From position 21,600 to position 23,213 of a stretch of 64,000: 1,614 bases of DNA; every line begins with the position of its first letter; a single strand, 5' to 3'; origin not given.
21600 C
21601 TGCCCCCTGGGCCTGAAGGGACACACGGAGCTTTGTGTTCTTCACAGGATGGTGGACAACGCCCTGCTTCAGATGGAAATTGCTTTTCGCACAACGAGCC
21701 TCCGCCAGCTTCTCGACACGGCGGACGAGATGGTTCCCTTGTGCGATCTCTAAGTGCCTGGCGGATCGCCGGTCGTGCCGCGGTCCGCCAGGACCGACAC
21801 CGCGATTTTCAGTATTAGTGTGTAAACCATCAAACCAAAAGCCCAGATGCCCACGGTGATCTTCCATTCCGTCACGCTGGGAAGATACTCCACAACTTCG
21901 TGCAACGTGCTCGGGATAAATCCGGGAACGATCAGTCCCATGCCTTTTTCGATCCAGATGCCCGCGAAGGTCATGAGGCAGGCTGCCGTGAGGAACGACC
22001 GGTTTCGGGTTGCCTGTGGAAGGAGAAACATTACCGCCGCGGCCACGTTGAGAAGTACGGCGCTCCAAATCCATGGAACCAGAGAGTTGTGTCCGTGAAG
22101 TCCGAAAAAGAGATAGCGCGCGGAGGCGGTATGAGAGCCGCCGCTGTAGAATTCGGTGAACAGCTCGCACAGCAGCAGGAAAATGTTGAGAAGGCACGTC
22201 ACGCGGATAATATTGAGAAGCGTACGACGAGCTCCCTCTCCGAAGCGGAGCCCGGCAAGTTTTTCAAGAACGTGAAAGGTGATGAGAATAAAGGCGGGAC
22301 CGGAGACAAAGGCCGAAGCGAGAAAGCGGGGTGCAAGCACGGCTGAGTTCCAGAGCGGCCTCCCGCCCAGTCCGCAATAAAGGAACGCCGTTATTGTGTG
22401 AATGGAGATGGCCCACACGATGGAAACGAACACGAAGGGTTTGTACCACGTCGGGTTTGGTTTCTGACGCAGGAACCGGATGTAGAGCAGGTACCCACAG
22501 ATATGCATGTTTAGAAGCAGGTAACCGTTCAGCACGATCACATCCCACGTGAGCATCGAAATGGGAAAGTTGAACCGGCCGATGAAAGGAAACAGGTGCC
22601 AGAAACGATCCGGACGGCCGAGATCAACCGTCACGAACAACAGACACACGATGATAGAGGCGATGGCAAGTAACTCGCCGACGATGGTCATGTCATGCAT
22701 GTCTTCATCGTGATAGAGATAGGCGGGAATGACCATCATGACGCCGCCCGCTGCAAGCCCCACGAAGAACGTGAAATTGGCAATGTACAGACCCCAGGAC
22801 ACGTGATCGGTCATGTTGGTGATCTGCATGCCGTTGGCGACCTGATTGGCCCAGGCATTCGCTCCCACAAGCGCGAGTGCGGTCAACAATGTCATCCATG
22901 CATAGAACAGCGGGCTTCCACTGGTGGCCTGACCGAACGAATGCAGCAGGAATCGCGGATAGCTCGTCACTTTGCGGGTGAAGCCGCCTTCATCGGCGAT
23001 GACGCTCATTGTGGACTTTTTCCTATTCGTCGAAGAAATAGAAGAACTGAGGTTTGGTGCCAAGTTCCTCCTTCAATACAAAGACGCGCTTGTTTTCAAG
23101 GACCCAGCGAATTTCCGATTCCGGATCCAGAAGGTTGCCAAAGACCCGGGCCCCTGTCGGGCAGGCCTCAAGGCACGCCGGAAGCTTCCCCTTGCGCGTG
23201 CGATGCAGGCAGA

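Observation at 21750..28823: nap locus without NapC/NapH, divergently paired with a cytochrome c / TAT-FeS / NrfD quinol-oxidoreductase operon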

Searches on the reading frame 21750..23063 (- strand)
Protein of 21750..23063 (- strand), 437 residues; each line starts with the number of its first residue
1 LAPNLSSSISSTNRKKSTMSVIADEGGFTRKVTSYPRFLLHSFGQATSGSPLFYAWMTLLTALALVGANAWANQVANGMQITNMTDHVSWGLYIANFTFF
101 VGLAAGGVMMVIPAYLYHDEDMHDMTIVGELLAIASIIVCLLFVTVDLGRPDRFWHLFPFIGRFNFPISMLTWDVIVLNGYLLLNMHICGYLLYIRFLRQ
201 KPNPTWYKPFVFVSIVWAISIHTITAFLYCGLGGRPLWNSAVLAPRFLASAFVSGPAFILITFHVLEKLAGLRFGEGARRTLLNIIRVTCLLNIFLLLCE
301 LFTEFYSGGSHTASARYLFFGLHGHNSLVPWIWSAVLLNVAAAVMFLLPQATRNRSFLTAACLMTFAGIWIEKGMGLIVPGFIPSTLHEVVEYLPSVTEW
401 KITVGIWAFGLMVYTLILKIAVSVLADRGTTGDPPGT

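Call 4: search_protein_families(library=pfam, proteins=[window:21750-23063:-], max_evalue=0.01)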
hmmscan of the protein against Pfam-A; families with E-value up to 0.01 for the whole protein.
window:21750-23063:- (437 aa): 2 families
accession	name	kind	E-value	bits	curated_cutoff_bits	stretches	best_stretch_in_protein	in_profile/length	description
PF03916.19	NrfD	-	1.7e-38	133.5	25.8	1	82-372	3-300/313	Polysulphide reductase, NrfD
PF14589.11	NrfD_2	-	1e-07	32.4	27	1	90-261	5-172/281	Polysulfide reductase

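Call 5: search_protein_families(library=ncbifam, proteins=[window:21750-23063:-], max_evalue=0.01)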
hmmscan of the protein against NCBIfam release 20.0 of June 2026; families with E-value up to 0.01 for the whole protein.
window:21750-23063:- (437 aa): 5 families
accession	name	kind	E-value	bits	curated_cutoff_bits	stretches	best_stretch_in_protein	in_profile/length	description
NF045798.1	DsrP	equivalog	4e-130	434.3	350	1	45-425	4-344/346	sulfate reduction electron transfer complex DsrMKJOP subunit DsrP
NF041784.1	mnquin_red_QrcD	equivalog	2.4e-14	53.5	570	1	51-416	16-393/408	menaquinone reductase integral membrane subunit QrcD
NF008133.1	PRK10881.1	equivalog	2.5e-10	40.4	450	1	49-420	8-370/377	Ni/Fe-hydrogenase cytochrome b subunit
TIGR03148.1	cyt_nit_nrfD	equivalog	9.6e-09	34.9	347.6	1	85-370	5-301/316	cytochrome c nitrite reductase subunit NrfD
NF011568.0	PRK14992.1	equivalog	7.6e-07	28.8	314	1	85-415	14-323/341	tetrathionate reductase subunit TtrC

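Call 7: find_homologous_proteins(query=window:21750-23012:-, max_evalue=1e-10)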
Query window:21750-23012:- (420 aa): 8000 proteins with E <= 1e-10 among 8000 candidates; the best 120 are listed.
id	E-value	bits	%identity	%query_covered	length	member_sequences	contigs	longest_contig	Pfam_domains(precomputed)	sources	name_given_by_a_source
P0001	6.6e-281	950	100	100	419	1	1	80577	PF03916.20,PF14589.11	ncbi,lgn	-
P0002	7.4e-201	686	74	95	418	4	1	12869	PF03916.20,PF14589.11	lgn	-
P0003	6.5e-200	683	74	95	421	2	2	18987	PF03916.20,PF14589.11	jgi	-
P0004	1.9e-199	681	73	95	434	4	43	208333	PF03916.20,PF14589.11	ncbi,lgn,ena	-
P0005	6.0e-197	673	72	96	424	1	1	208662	PF03916.20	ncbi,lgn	ncbi:MAG: NrfD/PsrC family molybdoenzyme membrane anchor subunit [Phycisphaerales bacterium]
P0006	1.4e-196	672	71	98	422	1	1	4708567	PF03916.20,PF14589.11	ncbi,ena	-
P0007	4.1e-196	670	72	96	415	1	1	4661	PF03916.20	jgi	jgi:molybdopterin-containing oxidoreductase family membrane subunit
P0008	1.5e-195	668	69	97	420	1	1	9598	PF03916.20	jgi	jgi:Ni/Fe-hydrogenase subunit HybB-like protein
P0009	3.2e-195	667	72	94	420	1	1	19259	PF03916.20,PF14589.11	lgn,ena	-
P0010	3.7e-195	667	70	96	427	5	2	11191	PF03916.20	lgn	-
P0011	3.9e-195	667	72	95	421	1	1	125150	PF03916.20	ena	-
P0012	3.9e-195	667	72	95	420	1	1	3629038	PF03916.20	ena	-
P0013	4.3e-195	667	72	94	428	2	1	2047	PF03916.20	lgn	-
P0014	4.5e-195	667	73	94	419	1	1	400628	PF03916.20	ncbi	-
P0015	5.7e-195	667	72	95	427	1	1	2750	PF03916.20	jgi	jgi:Ni/Fe-hydrogenase subunit HybB-like protein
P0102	7.4e-190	650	67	98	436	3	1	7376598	PF03916.20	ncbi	-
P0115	1.7e-189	649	70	94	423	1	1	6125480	PF03916.20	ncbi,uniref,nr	ncbi:Polysulfide reductase, NrfD [Polystyrenella longa]|uniref:Polysulfide reductase, NrfD n=1 Tax=P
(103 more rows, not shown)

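Call 8: find_encoding_contigs(protein=P0115, flank=10000, max_places=2)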
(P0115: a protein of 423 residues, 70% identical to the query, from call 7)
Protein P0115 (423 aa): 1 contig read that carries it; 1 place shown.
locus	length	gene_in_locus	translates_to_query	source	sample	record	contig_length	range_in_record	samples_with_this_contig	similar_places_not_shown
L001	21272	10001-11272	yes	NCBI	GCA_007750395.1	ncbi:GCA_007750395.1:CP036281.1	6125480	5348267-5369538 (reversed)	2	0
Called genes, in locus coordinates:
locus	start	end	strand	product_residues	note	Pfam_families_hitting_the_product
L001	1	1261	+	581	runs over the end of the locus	PF13187:Fer4_9 (faint), PF00037:Fer4 (faint), PF12797:Fer4_2 (faint), PF12837:Fer4_6 (faint), PF13237:Fer4_10 (faint), PF13247:Fer4_11, PF12838:Fer4_7 (weak), PF04976:DmsC, +1 more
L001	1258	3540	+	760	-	PF04879:Molybdop_Fe4S4, PF00384:Molybdopterin, PF01568:Molydop_binding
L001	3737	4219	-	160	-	-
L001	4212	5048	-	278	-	PF03892:NapB (faint), PF14522:Cytochrome_C7 (faint), PF14537:Cytochrom_c3_2 (faint), PF22113:Mtrc-MtrF_II-IV_dom (faint)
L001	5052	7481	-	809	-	PF04879:Molybdop_Fe4S4, PF00384:Molybdopterin, PF01568:Molydop_binding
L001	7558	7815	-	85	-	PF03927:NapD (weak)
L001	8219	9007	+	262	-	PF22113:Mtrc-MtrF_II-IV_dom (faint), PF09699:Paired_CXXCH_1 (faint), PF14537:Cytochrom_c3_2 (faint), PF14522:Cytochrome_C7 (weak)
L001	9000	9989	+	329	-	PF12837:Fer4_6 (faint), PF13247:Fer4_11, PF00037:Fer4 (weak), PF12797:Fer4_2 (weak), PF12838:Fer4_7, PF13187:Fer4_9 (weak), PF13237:Fer4_10 (weak), PF13247:Fer4_11, +1 more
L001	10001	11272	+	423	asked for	PF03916:NrfD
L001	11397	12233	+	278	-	PF04116:FA_hydroxylase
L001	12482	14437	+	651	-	PF16126:DUF4838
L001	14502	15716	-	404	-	-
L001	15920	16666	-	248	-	PF03737:RraA-like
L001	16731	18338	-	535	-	-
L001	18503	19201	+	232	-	PF00392:GntR, PF07729:FCD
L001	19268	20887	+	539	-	-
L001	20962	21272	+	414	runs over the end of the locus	PF01839:FG-GAP (faint), PF13517:FG-GAP_3, PF22301:AUDH_beta_propeller (faint), PF13517:FG-GAP_3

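Call 9: find_encoding_contigs(protein=P0102, flank=10000, max_places=2)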
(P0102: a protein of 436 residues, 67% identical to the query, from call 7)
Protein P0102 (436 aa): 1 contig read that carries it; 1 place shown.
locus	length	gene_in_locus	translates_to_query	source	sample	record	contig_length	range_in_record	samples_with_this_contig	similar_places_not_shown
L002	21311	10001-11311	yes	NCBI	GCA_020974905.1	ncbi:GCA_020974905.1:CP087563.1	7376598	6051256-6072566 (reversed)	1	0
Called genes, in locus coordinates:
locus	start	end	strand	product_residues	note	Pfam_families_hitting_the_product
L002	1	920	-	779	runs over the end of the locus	PF22085:NorB_cytochrome_c-like, PF00115:COX1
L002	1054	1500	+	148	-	PF02082:Rrf2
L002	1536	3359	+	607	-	PF08984:DUF1858 (weak), PF05940:NnrS, PF08984:DUF1858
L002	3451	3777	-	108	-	-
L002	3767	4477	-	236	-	PF13484:Fer4_16 (faint), PF00037:Fer4 (weak), PF12837:Fer4_6 (weak), PF12838:Fer4_7, PF14697:Fer4_21 (weak), PF00037:Fer4 (weak), PF12797:Fer4_2 (weak), PF12837:Fer4_6 (weak), +6 more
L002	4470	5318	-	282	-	PF03892:NapB (faint), PF14522:Cytochrome_C7 (faint), PF14537:Cytochrom_c3_2 (faint)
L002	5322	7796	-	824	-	PF04879:Molybdop_Fe4S4, PF00384:Molybdopterin, PF01568:Molydop_binding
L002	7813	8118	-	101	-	-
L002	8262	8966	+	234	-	PF22113:Mtrc-MtrF_II-IV_dom (faint), PF14522:Cytochrome_C7 (faint), PF09699:Paired_CXXCH_1 (faint), PF22678:Cytochrom_c_NrfB-like (faint)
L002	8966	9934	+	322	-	PF12837:Fer4_6 (faint), PF13247:Fer4_11, PF00037:Fer4 (weak), PF12797:Fer4_2 (weak), PF13237:Fer4_10 (weak), PF12838:Fer4_7, PF13187:Fer4_9, PF13247:Fer4_11, +1 more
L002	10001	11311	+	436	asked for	PF03916:NrfD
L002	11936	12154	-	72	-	-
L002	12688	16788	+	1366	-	-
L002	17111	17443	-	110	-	-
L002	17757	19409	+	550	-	PF01676:Metalloenzyme, PF06415:iPGM_N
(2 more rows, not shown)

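Call 10: find_encoding_contigs(protein=P0006, flank=10000, max_places=2)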
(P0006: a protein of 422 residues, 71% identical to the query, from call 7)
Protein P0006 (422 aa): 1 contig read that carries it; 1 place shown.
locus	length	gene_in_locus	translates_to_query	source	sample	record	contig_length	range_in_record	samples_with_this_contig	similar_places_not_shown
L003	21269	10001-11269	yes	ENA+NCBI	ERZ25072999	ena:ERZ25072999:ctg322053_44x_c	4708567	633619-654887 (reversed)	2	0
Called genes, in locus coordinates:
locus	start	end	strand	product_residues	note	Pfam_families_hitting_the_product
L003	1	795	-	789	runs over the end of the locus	-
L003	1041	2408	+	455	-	PF13414:TPR_11 (faint), PF13428:TPR_14 (faint), PF00515:TPR_1 (faint), PF07719:TPR_2 (faint), PF13431:TPR_17 (faint), PF13432:TPR_16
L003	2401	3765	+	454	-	PF12697:Abhydrolase_6 (faint), PF20308:TPR-S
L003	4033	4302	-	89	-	-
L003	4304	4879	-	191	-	PF25160:LdpA_Fe-S-bd (faint), PF13187:Fer4_9 (faint), PF00037:Fer4 (weak), PF12838:Fer4_7 (weak), PF14697:Fer4_21 (weak), PF00037:Fer4 (weak), PF12797:Fer4_2 (weak), PF12837:Fer4_6 (weak), +3 more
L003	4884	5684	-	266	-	PF03892:NapB (weak), PF14537:Cytochrom_c3_2 (faint)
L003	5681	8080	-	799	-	PF04879:Molybdop_Fe4S4, PF00384:Molybdopterin, PF01568:Molydop_binding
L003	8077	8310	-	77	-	PF03927:NapD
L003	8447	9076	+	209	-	PF14537:Cytochrom_c3_2 (faint), PF22113:Mtrc-MtrF_II-IV_dom (faint), PF09699:Paired_CXXCH_1 (faint)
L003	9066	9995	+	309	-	PF13183:Fer4_8 (faint), PF13247:Fer4_11, PF00037:Fer4 (weak), PF12797:Fer4_2 (weak), PF13237:Fer4_10 (weak), PF12838:Fer4_7, PF13187:Fer4_9 (weak), PF13247:Fer4_11, +2 more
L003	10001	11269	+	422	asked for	PF03916:NrfD, PF14589:NrfD_2 (weak)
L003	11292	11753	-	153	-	PF07681:DoxX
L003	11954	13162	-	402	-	-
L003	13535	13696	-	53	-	PF04964:Flp_Fap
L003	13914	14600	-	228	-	PF00230:MIP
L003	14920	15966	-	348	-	-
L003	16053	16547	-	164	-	-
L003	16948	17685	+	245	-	-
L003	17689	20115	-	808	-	PF12768:Rax2 (faint), PF13860:FlgD_ig (weak)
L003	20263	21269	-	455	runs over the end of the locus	PF13229:Beta_helix (weak), PF02415:Chlam_PMP (faint)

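Call 23: find_related_loci(query=A1, collection=genome_contigs, flank=10000)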
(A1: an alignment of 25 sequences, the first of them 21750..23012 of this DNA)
Query A1 (420 aa) in genome_contigs; peptide patterns used: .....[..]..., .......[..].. (x = any residue, [..] = any of these).
599 stretches matched a pattern (row limit reached: there are more); 597 encode a relative of the query (tblastn E <= 1e-3); the best 80 are kept; 80 distinct loci.
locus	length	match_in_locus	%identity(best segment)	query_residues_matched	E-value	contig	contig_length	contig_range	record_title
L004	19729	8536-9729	70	14-411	0e+0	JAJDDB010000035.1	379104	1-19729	MAG: Phycisphaerales bacterium isolate OFTM33 OFTM33_34, whole genome shotgun sequence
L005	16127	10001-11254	70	5-417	0e+0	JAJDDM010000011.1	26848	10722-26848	MAG: Phycisphaerales bacterium isolate OFTM8 OFTM8_10, whole genome shotgun sequence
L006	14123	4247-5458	68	8-411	0e+0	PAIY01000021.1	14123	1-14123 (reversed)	MAG: Phycisphaeraceae bacterium isolate NAT22 MHASMcontig_859726, whole genome shotgun sequence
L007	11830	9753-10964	70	17-418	0e+0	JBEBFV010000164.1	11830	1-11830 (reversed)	MAG: Limisphaerales bacterium isolate ASF_5 NODE_3315_length_11830_cov_4.389481, whole genome shotgun sequence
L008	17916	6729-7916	70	15-410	0e+0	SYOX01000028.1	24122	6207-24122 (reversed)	MAG: Proteobacteria bacterium isolate F1-80-MAGs165 F1-80__c30302, whole genome shotgun sequence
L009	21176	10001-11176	70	17-408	0e+0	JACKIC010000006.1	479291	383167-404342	MAG: Planctomycetota bacterium isolate HK-STAS-PLAN-34 HK-STAS-PLAN-34_6, whole genome shotgun sequence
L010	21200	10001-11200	70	6-408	0e+0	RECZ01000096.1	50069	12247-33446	MAG: Phycisphaerales bacterium isolate DLM2.Bin74 NODE_581_length_50069_cov_10.0352, whole genome shotgun sequence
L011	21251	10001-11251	66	2-417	0e+0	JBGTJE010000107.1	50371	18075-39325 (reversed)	MAG: Pirellulaceae bacterium isolate JTS-RE282 k141_4166256, whole genome shotgun sequence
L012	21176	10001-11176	69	17-408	0e+0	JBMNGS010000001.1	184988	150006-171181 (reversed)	MAG: bacterium isolate SBF912LR0HQ0026 contig_33660, whole genome shotgun sequence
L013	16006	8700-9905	68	12-413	0e+0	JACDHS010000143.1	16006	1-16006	MAG: Verrucomicrobia bacterium isolate MGR_bin444 SD2911_NODE_611_length_16006_cov_2.209081, whole genome shotgun sequen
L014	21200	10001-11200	68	5-408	0e+0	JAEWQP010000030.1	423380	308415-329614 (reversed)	MAG: Verrucomicrobia bacterium isolate OH_SBrB_25 k127_684961, whole genome shotgun sequence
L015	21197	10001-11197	67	18-416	0e+0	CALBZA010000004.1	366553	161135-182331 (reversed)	MAG TPA_asm: uncultured Verrucomicrobia subdivision 3 bacterium isolate SRR4028131_bin.93_CONCOCT_v1.1_MAG genome assemb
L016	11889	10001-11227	66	14-418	0e+0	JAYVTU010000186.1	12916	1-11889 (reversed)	MAG: Planctomycetota bacterium isolate GL74_UP_metabat_107_sub GL74_UP_metabat_107_sub_185, whole genome shotgun sequenc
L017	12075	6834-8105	65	1-411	0e+0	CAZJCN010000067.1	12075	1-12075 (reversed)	MAG TPA_asm: uncultured Phycisphaeraceae bacterium isolate SRP162660_co1_24 genome assembly, contig: NODE_3818_length_12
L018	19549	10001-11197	68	12-410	0e+0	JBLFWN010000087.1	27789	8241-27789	MAG: Planctomycetota bacterium isolate 3300053785_139 Ga0535658_0003263, whole genome shotgun sequence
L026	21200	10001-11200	65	12-411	0e+0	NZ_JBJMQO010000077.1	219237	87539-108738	MAG: Archangium sp. isolate H3_16_all_fractions_metab_conc_11_70_0 k255_4075643, whole genome shotgun sequence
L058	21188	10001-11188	57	12-407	9e-156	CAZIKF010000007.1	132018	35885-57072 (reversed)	MAG TPA_asm: uncultured bacterium isolate binchicken_co28_71 genome assembly, contig: NODE_77_length_132018_cov_26.31458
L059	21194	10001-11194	57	13-413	4e-155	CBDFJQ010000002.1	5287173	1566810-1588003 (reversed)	MAG: Planctomycetota bacterium isolate 32b94f43-3cea-4181-b983-06f062260e69 genome assembly, contig: contig_2, whole gen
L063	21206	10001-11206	58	8-413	8e-153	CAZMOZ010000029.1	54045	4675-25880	MAG TPA_asm: uncultured Verrucomicrobiota bacterium isolate binchicken_co107_126 genome assembly, contig: NODE_1528_leng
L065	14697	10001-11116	58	36-408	7e-152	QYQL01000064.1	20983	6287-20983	MAG: Verrucomicrobiaceae bacterium isolate PowLak16_MAG3 c_000000056549, whole genome shotgun sequence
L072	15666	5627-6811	56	13-408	5e-150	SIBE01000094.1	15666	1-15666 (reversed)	MAG: Pedosphaera sp. isolate Baikal-deep-G225 BACOMB-C18056, whole genome shotgun sequence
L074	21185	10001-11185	56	15-413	3e-149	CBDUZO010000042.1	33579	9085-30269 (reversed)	MAG TPA_asm: uncultured Phycisphaerales bacterium isolate SRR22302362_binner23_Refined_17 genome assembly, contig: ERZ25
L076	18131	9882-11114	55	13-417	2e-148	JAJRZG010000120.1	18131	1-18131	MAG: Planctomycetota bacterium isolate Dive96_bin4.162 k141_1128029, whole genome shotgun sequence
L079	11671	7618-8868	53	12-419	6e-148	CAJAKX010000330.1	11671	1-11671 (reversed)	MAG: uncultured Opitutae bacterium isolate A-3_bin-153 genome assembly, contig: bin-153:330/459, whole genome shotgun se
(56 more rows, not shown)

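Call 26: search_solved_structures(query=window:21750-23012:-, max_evalue=1)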
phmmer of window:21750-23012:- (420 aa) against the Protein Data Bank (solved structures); distinct sequences matched with E-value up to 1: 4.
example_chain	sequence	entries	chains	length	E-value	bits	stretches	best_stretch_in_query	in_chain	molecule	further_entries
6f0k_C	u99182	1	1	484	8.2e-11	44.8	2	39-169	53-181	Polysulphide reductase NrfD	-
8k9e_C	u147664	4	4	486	4.7e-09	39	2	199-404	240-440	Polysulphide reductase NrfD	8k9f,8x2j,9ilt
6btm_C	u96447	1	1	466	7.2e-05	25.2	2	43-183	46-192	Alternative Complex III subunit C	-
6lod_C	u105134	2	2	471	0.0023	20.3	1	61-200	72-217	Polysulphide reductase NrfD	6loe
